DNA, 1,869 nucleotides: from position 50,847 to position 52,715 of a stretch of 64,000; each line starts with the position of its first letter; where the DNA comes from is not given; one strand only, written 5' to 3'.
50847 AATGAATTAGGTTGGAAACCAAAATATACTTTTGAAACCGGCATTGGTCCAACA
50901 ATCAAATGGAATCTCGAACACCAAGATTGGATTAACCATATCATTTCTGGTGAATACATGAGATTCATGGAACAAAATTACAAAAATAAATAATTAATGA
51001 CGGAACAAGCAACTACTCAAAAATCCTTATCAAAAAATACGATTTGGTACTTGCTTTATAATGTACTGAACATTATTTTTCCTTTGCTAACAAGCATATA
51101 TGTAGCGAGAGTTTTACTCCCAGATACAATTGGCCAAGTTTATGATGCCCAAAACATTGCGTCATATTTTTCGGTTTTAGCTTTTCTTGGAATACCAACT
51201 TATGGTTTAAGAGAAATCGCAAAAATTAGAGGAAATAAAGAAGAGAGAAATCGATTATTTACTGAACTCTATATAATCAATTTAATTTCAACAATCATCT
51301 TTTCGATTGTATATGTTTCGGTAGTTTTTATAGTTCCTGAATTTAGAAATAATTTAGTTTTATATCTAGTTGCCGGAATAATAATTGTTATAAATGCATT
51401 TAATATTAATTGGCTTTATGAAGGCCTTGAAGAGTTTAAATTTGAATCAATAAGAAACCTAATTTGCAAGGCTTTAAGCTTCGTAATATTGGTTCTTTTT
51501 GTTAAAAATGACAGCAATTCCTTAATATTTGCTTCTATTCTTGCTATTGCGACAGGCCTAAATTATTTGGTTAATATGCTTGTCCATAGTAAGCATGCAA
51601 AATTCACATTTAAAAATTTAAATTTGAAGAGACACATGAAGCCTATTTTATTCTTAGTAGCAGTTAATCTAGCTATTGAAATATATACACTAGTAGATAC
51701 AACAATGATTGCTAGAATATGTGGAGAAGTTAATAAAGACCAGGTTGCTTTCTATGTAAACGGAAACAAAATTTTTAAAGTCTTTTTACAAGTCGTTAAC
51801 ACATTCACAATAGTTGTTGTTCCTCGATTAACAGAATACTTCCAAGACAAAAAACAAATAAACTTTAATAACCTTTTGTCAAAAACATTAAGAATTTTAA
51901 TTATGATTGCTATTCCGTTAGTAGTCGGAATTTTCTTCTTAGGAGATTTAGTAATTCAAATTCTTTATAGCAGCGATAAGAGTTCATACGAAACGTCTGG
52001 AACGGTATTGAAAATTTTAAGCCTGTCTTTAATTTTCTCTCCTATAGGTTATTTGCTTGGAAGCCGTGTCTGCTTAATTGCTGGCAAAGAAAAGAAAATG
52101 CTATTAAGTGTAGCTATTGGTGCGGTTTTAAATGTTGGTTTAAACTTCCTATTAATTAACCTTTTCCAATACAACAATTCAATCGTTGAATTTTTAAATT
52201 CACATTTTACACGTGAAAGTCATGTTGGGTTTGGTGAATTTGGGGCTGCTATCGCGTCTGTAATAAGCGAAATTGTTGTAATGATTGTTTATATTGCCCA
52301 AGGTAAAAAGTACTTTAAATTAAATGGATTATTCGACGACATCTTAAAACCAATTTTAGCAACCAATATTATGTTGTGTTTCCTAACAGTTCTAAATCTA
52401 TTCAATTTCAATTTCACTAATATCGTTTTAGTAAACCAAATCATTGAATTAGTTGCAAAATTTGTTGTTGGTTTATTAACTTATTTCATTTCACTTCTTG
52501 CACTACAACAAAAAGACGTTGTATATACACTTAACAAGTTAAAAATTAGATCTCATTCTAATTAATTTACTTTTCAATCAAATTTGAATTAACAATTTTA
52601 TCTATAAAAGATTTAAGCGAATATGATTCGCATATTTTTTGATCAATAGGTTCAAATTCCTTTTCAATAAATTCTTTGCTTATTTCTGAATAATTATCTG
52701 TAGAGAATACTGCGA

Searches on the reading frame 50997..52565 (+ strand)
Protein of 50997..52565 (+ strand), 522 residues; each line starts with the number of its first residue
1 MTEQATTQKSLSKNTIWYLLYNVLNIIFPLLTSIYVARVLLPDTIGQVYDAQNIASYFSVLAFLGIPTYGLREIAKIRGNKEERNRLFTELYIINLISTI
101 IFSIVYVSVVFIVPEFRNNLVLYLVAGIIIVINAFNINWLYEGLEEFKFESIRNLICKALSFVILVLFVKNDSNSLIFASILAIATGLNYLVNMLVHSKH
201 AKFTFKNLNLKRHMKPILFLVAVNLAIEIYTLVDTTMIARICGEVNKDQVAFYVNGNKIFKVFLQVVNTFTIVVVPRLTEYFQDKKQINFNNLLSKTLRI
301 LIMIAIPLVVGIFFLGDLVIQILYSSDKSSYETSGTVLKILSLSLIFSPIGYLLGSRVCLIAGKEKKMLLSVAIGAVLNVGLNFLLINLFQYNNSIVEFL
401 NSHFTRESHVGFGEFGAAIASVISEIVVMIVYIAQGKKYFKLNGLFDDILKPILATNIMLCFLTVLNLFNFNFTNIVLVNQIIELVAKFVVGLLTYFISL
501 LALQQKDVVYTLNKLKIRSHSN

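Call 20: search_protein_families(library=ncbifam, proteins=[window:50997-52565:+])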
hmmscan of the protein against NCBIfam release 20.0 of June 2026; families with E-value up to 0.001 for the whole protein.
window:50997-52565:+ (522 aa): 1 family
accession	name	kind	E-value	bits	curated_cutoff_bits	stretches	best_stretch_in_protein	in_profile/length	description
TIGR01695.1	murJ_mviN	equivalog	8.8e-14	51.1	235.55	1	159-506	186-499/506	murein biosynthesis integral membrane protein MurJ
